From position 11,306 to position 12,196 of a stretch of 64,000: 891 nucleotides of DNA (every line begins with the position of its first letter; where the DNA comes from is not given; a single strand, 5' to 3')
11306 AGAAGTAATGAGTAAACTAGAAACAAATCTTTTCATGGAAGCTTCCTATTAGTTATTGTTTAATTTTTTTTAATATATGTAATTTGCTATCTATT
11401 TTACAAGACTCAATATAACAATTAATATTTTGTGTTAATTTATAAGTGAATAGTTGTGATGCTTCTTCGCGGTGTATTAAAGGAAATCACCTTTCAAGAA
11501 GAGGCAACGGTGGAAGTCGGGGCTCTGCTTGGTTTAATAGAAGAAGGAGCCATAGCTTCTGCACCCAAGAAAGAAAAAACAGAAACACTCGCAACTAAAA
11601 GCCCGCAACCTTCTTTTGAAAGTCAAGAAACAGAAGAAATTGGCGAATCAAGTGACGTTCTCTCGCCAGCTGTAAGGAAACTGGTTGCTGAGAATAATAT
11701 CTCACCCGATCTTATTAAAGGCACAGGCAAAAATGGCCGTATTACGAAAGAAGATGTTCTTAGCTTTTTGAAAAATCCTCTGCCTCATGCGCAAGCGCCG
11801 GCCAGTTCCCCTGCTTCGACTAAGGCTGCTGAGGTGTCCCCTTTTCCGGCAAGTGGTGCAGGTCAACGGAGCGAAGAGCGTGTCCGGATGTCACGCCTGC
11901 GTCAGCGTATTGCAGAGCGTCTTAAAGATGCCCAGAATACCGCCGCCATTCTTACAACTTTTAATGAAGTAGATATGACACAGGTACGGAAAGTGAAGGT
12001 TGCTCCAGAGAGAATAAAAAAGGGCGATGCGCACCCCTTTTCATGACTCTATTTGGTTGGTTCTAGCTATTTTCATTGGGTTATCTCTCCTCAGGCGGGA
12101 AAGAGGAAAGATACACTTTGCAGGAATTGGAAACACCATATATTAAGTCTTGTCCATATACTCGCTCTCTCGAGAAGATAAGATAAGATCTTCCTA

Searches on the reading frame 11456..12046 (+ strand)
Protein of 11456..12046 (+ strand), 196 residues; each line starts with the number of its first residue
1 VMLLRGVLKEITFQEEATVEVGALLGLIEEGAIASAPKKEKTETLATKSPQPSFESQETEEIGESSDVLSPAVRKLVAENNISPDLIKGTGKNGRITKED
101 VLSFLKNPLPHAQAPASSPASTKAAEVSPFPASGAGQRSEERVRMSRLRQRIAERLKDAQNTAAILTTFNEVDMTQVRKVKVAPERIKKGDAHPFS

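Call 14: search_protein_families(library=ncbifam, max_evalue=0.00001, proteins=[window:11456-12046:+])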
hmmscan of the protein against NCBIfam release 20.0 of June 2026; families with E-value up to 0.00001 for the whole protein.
window:11456-12046:+ (196 aa): 8 families
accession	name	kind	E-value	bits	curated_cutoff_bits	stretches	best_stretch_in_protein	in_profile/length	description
NF004309.0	PRK05704.1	equivalog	3.7e-40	138.5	449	1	5-181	53-220/408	2-oxoglutarate dehydrogenase complex dihydrolipoyllysine-residue succinyltransferase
TIGR01347.1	sucB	equivalog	5.3e-36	124.7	378.65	1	5-181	51-216/404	dihydrolipoyllysine-residue succinyltransferase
NF008814.0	PRK11854.1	equivalog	2.2e-23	82.5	722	1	6-183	258-450/637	pyruvate dehydrogenase complex dihydrolipoyllysine-residue acetyltransferase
TIGR02927.1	SucB_Actino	equivalog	3e-22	79.1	423.45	1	44-181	242-383/579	2-oxoglutarate dehydrogenase, E2 component, dihydrolipoamide succinyltransferase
TIGR01348.1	PDHac_trf_long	equivalog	6.9e-16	57.9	552.1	1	32-184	246-401/587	dihydrolipoyllysine-residue acetyltransferase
TIGR01349.1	PDHac_trf_mito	equivalog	1.2e-14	54.3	445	1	38-181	112-250/437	pyruvate dehydrogenase complex dihydrolipoamide acetyltransferase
NF011416.0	PRK14843.1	equivalog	3.6e-13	49.1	429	1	69-177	51-155/347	dihydrolipoamide acetyltransferase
NF008815.0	PRK11857.1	equivalog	8e-13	48.5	378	1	68-181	5-119/308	dihydrolipoamide acetyltransferase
